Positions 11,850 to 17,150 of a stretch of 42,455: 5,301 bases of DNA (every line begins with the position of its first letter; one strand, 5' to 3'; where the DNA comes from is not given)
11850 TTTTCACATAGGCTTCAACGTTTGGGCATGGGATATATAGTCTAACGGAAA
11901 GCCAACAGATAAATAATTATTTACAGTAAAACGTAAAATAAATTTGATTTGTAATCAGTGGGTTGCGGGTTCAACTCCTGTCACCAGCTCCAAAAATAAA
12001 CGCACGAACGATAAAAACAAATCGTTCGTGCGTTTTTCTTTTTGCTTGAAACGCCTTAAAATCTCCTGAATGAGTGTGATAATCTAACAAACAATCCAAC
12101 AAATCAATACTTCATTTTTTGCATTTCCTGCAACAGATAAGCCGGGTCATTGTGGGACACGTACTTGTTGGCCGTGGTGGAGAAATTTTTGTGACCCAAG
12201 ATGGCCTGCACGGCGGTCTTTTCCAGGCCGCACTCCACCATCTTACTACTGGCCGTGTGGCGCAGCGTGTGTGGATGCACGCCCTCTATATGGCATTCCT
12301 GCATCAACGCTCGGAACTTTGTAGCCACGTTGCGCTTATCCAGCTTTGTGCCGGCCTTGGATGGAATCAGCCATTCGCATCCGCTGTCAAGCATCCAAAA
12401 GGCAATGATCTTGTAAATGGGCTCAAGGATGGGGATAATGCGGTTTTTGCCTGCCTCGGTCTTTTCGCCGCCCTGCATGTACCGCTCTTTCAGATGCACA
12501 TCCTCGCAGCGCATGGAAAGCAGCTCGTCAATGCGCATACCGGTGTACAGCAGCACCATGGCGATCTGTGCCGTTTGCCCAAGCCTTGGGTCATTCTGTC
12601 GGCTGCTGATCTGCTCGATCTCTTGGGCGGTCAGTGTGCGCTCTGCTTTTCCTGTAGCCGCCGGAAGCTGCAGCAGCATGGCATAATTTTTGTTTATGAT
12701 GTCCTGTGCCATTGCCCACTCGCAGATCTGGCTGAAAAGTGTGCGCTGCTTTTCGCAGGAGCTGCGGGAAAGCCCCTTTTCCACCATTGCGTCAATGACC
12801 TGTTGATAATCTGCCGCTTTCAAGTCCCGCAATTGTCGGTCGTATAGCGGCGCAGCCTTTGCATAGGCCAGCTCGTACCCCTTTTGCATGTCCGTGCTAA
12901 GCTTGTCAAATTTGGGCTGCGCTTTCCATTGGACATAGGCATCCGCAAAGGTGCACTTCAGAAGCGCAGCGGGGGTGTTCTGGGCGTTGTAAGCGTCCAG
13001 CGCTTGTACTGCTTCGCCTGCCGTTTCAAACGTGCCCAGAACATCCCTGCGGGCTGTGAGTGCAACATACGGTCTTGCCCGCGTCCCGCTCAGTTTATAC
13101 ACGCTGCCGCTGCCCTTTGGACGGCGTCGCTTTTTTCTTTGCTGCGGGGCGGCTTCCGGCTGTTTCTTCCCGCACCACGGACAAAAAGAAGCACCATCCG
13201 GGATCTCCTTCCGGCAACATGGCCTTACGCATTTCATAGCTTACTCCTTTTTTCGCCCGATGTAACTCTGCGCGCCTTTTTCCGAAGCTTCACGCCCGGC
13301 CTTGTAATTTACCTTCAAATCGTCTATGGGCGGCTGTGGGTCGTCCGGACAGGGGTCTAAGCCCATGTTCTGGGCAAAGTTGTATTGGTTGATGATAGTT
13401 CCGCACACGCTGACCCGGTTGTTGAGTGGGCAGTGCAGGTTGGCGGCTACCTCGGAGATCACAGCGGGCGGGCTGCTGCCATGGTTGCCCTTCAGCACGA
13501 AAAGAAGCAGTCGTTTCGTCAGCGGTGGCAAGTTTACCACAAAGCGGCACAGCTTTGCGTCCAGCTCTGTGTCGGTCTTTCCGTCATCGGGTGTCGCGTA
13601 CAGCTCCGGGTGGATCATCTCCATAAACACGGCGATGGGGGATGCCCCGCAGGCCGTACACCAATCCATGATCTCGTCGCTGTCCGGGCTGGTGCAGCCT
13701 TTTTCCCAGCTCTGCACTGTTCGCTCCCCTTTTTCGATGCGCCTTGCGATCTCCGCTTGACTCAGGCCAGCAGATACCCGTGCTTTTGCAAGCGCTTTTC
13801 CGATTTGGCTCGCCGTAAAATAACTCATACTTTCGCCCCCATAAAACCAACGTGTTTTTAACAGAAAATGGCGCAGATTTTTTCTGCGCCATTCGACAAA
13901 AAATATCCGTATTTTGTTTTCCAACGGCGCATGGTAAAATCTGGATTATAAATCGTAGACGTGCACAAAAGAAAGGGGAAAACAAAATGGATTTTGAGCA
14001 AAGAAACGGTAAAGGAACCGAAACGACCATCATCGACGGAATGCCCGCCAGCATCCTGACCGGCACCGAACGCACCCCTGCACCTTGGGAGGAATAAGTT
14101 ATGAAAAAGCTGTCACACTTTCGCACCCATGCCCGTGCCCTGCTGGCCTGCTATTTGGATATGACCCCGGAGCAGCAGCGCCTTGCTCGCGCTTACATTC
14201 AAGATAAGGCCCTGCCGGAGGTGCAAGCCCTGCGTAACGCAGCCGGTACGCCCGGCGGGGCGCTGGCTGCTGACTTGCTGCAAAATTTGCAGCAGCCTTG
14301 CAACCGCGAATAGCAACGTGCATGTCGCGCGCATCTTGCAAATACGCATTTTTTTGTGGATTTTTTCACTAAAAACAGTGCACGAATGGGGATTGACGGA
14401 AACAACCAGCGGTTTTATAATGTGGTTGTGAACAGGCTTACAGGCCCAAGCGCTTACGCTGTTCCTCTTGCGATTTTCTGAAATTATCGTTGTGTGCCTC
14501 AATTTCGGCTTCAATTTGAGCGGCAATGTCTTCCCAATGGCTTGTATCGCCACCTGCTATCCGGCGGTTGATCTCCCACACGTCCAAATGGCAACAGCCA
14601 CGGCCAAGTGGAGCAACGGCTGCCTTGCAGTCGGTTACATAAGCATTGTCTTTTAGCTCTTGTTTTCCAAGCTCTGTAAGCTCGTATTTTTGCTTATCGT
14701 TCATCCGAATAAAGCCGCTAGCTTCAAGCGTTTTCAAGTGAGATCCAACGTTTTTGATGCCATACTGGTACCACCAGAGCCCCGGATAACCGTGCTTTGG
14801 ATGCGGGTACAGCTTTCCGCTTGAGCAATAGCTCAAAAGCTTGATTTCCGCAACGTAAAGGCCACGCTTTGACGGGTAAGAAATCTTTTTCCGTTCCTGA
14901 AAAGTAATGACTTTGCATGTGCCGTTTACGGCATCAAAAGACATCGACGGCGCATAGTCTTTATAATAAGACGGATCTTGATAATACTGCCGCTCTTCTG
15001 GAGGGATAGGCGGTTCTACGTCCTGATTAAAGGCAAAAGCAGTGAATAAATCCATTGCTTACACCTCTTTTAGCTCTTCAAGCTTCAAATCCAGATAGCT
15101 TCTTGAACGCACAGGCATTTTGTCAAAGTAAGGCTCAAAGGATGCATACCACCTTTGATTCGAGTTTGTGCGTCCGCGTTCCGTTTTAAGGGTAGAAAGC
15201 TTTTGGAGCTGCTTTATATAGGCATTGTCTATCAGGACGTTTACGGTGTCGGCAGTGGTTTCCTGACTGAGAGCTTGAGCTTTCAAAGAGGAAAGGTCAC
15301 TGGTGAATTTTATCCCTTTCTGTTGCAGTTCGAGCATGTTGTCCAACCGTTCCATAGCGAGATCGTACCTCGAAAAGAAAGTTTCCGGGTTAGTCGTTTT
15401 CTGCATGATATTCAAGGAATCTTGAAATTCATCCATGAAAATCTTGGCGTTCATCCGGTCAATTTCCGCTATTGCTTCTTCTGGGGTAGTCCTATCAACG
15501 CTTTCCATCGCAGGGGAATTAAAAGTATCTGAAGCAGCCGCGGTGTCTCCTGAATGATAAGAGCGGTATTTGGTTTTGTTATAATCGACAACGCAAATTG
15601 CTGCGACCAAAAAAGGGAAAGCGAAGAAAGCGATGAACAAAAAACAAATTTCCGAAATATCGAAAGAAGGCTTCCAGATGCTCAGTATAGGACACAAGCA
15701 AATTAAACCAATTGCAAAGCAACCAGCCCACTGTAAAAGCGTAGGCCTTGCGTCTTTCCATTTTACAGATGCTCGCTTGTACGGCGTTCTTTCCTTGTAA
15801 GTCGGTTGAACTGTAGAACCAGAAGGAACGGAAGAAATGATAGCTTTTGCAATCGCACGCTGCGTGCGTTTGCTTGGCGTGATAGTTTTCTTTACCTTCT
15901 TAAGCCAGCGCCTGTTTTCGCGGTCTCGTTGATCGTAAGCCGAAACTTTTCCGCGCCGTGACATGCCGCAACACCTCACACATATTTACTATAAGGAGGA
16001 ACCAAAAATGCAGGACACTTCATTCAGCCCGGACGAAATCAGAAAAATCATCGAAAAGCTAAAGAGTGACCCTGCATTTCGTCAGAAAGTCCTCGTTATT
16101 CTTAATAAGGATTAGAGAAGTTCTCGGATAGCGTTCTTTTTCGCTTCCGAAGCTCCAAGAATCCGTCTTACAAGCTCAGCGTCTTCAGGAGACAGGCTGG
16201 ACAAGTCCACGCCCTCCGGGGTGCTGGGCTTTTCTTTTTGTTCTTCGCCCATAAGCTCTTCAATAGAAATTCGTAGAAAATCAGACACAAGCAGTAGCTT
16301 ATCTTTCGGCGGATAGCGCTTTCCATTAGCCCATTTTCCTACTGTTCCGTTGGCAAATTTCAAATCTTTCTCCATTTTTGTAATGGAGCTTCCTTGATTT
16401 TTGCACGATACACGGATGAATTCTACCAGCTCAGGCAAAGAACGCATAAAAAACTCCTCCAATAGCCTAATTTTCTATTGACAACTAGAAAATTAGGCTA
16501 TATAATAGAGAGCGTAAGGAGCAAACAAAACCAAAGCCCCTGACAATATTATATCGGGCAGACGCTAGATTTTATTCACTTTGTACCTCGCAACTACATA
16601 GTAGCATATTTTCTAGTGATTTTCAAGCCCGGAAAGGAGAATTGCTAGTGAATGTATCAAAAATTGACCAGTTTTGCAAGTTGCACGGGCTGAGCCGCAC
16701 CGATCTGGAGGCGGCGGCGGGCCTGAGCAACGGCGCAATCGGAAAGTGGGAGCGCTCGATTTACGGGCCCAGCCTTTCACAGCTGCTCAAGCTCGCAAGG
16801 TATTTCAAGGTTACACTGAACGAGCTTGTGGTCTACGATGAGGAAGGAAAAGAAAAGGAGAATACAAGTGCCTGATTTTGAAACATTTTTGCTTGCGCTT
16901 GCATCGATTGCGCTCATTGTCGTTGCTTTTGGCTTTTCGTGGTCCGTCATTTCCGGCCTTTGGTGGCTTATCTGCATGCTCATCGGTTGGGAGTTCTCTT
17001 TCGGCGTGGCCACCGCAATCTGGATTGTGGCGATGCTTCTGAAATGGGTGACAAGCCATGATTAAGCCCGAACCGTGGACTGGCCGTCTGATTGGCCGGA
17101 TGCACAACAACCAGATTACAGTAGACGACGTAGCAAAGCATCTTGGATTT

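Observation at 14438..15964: AT-rich two-gene cassette (2-TM membrane protein plus wHTH-like protein) in the integrase-to-repressor hotspot: candidate prophage defence or exclusion system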

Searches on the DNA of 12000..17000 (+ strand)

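Call 34: search_dna_similar(query=window:12000-17000:+, collection=phages, mode=distant, max_rows=15)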
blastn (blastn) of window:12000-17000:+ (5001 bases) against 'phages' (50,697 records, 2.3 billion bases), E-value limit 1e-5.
No match.

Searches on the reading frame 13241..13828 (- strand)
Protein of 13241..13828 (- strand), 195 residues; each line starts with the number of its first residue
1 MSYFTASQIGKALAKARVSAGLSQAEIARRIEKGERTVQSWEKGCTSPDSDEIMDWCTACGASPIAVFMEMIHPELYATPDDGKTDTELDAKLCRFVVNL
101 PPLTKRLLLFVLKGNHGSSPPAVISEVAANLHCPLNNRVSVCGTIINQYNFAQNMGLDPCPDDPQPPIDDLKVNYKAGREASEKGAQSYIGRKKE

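Call 3: search_protein_families(library=pfam, proteins=[window:13241-13828:-], max_evalue=1)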
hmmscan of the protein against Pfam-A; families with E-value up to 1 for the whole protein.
window:13241-13828:- (195 aa): 7 families
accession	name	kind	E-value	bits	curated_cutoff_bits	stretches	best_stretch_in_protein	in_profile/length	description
PF01381.28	HTH_3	-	1.1e-07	32.2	23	1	13-64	1-52/55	Helix-turn-helix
PF13560.12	HTH_31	-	1.8e-06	28.6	27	1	8-64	1-58/64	Helix-turn-helix domain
PF12844.13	HTH_19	-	0.0018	18.6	30.2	1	10-61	1-52/64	Helix-turn-helix domain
PF13384.12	HTH_23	-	0.0066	16.7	24.6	1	12-41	8-37/50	Homeodomain-like domain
PF08281.18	Sigma70_r4_2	-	0.015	15.4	25.7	1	21-41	26-46/54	Sigma-70, region 4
PF06056.18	Terminase_5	-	0.058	13.8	20.3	1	21-43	13-35/58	Putative ATPase subunit of terminase (gpP-like)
PF13413.12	HTH_25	-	0.18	12.1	24.6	1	13-43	2-32/62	Helix-turn-helix domain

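Call 4: search_protein_families(library=phrogs, proteins=[window:13241-13828:-], max_evalue=1)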
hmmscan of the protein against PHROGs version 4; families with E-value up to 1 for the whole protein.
window:13241-13828:- (195 aa): 27 families (the best 25 are shown)
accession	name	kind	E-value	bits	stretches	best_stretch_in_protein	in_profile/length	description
phrog_2328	-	transcription regulation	3.9e-07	30.9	1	6-63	13-70/128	transcriptional repressor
phrog_8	-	transcription regulation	5.7e-07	30.3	1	9-70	162-218/346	transcriptional regulator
phrog_2439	-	transcription regulation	1.1e-06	28.8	1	9-71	8-69/367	transcriptional regulator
phrog_1373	-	transcription regulation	1.5e-06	29.3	1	8-69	63-124/166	transcriptional regulator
phrog_3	-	transcription regulation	4.2e-06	27.8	1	9-74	89-152/430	transcriptional repressor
phrog_2104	-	unknown function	1.9e-05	25.8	1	13-49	44-80/103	-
phrog_4836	-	transcription regulation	4.5e-05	24.1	1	8-64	75-131/194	CII-like regulator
phrog_955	-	DNA, RNA and nucleotide metabolism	0.00029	21.6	1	9-44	25-60/142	HTH DNA binding protein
phrog_2967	-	transcription regulation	0.00035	21.2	1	9-61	11-63/225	transcriptional regulator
phrog_664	-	DNA, RNA and nucleotide metabolism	0.00075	20.4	1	10-45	89-124/210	DNA binding protein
phrog_4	-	transcription regulation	0.0013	18.8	1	8-64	132-188/400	transcriptional repressor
phrog_7950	-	transcription regulation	0.0023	19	1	17-45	16-44/68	transcriptional repressor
phrog_4151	-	DNA, RNA and nucleotide metabolism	0.0053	17.6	1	9-43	8-42/154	DNA binding protein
phrog_4739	-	unknown function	0.0076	16.9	1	7-72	66-131/167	-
phrog_23106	-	unknown function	0.0079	17.2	1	25-61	33-69/102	-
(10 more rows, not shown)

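Call 5: search_protein_families(library=padloc, proteins=[window:13241-13828:-], max_evalue=1)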
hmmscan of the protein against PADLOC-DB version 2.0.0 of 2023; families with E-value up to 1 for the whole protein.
window:13241-13828:- (195 aa): 12 families
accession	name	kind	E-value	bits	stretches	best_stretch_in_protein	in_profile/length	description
PDLC03951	RmrA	-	2e-07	28.3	1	10-63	10-63/400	-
PDLC03952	RmrA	-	6.1e-06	23.3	1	9-73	23-86/395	-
PDLC02926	HTH_VI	-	0.0002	19.6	1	9-59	2-52/92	-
PDLC03949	RmrA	-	0.00048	17.1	1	13-60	7-54/363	-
PDLC03948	RmrA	-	0.0013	15.7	1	10-55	10-55/397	-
PDLC03956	RmrA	-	0.002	15.3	1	6-55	6-56/399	-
PDLC03947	RmrA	-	0.0027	14.6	1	8-69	11-71/383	-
PDLC03954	RmrA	-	0.0031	14.5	1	10-56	12-58/380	-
PDLC03945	RmrA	-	0.0076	13.4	1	9-55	3-49/394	-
PDLC03944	RmrA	-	0.021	11.9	1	10-69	8-66/384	-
PDLC02499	BrxF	-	0.029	12.7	1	91-147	7-62/133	BrxF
PDLC03955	RmrA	-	0.032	11.5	1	11-60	23-72/371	-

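Call 50: find_related_loci(query=window:13241-13828:-, collection=viral_contigs, flank=7000)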
Query window:13241-13828:- (195 aa) in viral_contigs; peptide patterns used: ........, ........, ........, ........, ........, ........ (x = any residue, [..] = any of these).
172 stretches matched a pattern; 168 encode a relative of the query (tblastn E <= 1e-3); the best 80 are kept; 80 distinct loci.
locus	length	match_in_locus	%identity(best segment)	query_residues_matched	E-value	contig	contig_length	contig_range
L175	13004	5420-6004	98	1-195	4e-131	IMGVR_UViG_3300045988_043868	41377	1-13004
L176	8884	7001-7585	98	1-195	4e-131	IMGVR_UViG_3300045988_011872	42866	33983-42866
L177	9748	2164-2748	98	1-195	9e-131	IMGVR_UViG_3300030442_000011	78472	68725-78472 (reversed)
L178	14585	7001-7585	97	1-195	2e-130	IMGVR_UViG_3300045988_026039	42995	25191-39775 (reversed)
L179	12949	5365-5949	97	1-195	2e-130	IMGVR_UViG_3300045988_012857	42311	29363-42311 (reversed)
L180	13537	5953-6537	97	1-195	2e-130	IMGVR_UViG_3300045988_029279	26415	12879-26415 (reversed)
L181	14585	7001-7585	97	1-195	2e-130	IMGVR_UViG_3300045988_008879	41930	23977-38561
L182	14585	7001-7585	97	1-195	3e-130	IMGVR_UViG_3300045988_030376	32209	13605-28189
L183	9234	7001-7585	97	1-195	3e-130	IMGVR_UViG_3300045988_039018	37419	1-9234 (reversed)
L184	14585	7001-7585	97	1-195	5e-130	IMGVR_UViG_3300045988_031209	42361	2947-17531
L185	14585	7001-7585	97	1-195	3e-130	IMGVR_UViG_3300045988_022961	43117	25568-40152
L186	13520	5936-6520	97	1-195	9e-130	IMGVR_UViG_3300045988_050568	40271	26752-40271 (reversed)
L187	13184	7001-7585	97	1-195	9e-130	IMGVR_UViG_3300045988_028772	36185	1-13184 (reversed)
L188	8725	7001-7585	97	1-195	1e-129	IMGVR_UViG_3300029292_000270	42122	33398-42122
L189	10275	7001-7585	97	1-195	1e-129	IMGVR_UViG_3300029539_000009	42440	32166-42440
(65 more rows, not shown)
